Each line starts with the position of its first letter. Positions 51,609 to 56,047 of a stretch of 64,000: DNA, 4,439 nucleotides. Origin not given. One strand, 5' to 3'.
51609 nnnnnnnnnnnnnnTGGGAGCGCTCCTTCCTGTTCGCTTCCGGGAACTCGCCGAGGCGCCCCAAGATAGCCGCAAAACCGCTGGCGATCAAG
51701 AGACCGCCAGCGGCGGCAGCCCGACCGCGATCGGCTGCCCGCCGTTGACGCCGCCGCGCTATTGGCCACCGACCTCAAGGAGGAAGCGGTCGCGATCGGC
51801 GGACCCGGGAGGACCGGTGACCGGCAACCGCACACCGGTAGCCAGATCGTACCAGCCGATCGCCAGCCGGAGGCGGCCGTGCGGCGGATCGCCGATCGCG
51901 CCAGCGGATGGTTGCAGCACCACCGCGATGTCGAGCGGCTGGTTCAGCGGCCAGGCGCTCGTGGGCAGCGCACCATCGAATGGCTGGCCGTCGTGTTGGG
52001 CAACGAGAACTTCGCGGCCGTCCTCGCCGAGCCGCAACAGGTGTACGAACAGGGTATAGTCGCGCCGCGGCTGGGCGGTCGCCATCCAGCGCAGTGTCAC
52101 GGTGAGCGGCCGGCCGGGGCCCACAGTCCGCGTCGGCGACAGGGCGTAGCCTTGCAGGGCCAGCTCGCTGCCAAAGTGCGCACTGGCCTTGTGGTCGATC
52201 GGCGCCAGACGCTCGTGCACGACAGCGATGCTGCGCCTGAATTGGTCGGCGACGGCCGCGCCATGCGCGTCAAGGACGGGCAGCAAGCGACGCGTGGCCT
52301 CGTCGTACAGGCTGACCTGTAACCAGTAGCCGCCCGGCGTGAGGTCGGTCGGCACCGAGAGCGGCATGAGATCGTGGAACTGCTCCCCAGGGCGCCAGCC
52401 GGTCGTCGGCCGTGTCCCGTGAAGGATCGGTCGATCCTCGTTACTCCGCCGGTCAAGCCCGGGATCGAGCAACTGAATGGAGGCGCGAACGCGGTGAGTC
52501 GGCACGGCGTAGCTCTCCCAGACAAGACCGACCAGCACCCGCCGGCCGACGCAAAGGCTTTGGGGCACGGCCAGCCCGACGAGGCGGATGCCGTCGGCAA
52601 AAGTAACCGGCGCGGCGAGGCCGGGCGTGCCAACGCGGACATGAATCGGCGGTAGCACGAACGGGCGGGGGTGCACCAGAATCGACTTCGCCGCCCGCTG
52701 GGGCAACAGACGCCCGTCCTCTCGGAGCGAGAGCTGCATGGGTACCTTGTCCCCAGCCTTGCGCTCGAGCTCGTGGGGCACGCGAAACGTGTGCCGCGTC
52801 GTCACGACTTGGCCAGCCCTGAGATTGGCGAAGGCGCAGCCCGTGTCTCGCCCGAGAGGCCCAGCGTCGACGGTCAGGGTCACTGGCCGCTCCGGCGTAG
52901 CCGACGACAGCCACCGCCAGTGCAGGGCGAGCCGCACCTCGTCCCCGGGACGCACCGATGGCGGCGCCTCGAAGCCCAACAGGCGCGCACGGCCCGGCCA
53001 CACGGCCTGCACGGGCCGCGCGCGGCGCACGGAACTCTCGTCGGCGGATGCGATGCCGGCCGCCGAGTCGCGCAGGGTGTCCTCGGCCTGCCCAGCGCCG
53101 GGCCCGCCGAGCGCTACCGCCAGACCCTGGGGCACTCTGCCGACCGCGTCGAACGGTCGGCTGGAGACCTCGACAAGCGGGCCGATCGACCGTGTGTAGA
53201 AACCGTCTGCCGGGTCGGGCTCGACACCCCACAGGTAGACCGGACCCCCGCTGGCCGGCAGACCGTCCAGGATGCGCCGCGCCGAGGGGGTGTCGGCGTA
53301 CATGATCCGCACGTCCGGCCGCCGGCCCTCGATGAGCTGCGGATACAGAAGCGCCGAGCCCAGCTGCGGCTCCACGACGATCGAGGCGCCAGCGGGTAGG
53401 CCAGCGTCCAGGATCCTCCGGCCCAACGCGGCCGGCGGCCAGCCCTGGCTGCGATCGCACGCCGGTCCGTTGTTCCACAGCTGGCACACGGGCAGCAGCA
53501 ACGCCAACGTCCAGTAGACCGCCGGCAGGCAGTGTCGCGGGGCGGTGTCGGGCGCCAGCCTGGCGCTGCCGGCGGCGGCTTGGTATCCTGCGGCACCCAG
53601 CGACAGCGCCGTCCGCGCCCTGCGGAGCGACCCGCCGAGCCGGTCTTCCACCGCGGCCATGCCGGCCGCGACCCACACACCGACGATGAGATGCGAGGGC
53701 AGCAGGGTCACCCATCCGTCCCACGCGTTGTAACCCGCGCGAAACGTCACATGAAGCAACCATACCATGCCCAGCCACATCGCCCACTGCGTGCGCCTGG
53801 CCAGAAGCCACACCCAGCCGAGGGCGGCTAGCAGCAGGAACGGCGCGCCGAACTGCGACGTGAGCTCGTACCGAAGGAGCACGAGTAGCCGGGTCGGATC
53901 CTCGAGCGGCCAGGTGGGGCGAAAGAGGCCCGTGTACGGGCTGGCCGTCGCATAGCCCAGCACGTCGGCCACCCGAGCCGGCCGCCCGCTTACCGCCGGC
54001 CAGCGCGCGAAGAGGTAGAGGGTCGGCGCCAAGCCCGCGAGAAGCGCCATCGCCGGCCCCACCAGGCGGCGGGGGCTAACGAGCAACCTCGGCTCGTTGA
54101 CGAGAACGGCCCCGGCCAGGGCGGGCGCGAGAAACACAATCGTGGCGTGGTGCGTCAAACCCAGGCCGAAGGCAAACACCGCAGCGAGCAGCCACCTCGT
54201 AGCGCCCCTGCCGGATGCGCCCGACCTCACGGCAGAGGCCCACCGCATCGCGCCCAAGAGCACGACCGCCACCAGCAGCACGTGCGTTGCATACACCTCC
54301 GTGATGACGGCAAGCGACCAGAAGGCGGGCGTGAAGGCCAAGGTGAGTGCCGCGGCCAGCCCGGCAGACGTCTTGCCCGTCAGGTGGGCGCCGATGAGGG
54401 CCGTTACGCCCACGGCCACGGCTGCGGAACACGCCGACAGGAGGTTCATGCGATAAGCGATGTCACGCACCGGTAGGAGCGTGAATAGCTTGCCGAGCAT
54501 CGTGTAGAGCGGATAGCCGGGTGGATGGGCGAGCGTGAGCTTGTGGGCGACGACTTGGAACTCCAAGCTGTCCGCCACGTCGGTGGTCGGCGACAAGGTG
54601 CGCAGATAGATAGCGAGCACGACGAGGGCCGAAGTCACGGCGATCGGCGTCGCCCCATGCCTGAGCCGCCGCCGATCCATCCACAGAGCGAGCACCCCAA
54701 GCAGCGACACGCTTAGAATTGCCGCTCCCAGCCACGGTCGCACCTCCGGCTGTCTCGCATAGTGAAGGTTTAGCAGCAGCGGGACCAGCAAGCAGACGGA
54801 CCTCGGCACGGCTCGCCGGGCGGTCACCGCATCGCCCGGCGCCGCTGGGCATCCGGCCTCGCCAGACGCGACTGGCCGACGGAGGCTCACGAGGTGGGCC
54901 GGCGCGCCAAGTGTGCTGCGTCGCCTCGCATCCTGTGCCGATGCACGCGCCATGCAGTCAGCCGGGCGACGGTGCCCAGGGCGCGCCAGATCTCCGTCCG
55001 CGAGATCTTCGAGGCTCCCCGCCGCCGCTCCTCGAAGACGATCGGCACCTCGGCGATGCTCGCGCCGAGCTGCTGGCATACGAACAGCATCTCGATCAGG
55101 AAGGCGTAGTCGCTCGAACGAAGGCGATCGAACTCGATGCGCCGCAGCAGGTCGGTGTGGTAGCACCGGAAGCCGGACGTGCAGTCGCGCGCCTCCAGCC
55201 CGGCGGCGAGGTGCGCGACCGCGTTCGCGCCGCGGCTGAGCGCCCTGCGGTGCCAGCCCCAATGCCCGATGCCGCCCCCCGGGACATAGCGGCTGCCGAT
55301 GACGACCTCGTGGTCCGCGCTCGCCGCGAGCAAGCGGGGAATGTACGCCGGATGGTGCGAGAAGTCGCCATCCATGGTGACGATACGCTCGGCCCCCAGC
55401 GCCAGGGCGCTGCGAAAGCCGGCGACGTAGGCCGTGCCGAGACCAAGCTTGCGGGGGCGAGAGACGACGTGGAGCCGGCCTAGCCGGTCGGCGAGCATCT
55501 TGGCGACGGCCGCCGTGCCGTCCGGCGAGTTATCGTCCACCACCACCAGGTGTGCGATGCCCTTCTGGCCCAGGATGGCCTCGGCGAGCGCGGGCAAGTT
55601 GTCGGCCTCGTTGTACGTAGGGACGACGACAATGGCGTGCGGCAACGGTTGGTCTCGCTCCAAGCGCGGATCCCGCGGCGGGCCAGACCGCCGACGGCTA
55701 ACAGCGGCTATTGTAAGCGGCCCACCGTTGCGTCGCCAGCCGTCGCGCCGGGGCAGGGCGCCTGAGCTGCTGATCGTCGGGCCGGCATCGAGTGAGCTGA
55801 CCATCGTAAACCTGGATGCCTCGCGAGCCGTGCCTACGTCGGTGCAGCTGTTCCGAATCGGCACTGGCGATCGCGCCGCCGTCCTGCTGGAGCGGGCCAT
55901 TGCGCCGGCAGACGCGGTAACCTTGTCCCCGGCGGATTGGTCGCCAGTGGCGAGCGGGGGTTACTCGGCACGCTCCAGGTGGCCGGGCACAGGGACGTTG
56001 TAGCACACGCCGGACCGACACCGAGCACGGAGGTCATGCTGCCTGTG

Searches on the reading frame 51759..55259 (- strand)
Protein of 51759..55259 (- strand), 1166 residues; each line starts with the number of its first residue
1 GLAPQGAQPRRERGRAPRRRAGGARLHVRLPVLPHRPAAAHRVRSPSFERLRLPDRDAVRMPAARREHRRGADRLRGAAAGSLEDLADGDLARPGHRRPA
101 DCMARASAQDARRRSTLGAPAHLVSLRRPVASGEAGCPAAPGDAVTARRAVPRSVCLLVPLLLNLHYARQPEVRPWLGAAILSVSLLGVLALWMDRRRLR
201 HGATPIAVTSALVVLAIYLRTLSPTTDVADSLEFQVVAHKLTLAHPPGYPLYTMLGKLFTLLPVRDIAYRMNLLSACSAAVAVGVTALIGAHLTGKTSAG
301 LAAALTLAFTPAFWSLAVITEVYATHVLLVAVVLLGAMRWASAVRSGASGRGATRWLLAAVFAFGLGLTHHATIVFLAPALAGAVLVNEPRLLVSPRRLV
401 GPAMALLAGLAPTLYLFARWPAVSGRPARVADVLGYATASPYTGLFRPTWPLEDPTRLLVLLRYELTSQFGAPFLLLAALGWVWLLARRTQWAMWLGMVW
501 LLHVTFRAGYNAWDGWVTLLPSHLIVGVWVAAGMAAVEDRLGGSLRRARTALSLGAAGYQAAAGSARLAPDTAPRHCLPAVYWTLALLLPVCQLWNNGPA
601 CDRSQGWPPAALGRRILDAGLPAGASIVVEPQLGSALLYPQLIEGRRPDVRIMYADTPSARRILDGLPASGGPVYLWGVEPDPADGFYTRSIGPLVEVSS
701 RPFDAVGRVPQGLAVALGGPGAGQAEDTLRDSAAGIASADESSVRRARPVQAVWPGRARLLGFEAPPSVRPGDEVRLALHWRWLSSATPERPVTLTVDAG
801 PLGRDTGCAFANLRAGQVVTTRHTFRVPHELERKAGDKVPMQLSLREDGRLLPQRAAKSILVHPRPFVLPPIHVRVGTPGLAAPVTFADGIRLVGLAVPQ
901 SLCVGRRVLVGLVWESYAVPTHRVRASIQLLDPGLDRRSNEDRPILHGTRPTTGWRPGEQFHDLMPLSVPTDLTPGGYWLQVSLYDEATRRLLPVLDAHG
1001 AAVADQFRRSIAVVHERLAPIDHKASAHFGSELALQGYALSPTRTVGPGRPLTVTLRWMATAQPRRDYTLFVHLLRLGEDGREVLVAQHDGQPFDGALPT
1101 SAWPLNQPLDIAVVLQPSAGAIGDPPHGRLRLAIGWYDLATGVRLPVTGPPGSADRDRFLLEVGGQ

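Call 25: search_protein_families(library=pfam, proteins=[window:51759-55259:-], max_evalue=0.001)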
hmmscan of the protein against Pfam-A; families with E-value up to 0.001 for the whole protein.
window:51759-55259:- (1166 aa): 2 families
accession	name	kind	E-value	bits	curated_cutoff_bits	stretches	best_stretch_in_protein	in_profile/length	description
PF11028.14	TMEM260-like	-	2.4e-32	112.6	24.2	1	230-388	1-173/179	Protein O-mannosyl-transferase TMEM260-like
PF13231.12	PMT_2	-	3.9e-05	24.3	26.1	1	250-414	4-158/160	Dolichyl-phosphate-mannose-protein mannosyltransferase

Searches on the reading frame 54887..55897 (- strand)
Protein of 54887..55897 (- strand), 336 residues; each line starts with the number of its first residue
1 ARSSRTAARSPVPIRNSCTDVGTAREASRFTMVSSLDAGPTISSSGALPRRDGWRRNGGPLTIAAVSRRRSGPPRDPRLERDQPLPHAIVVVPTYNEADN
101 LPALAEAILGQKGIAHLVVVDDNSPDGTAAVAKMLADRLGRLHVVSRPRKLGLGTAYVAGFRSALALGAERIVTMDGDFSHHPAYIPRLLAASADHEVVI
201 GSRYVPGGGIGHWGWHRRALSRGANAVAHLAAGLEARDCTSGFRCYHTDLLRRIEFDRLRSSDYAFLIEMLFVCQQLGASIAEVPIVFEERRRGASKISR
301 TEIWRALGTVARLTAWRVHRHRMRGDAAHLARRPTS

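Call 25: search_protein_families(library=pfam, proteins=[window:54887-55897:-], max_evalue=0.001)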
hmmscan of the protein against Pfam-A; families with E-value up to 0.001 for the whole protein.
window:54887-55897:- (336 aa): 2 families
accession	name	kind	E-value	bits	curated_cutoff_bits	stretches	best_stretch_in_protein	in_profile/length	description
PF00535.33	Glycos_transf_2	-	7.5e-29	101.2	23.3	1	90-253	2-166/168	Glycosyl transferase family 2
PF13641.12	Glyco_tranf_2_3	-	1.3e-07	32.3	27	1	88-201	3-121/230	Glycosyltransferase like family 2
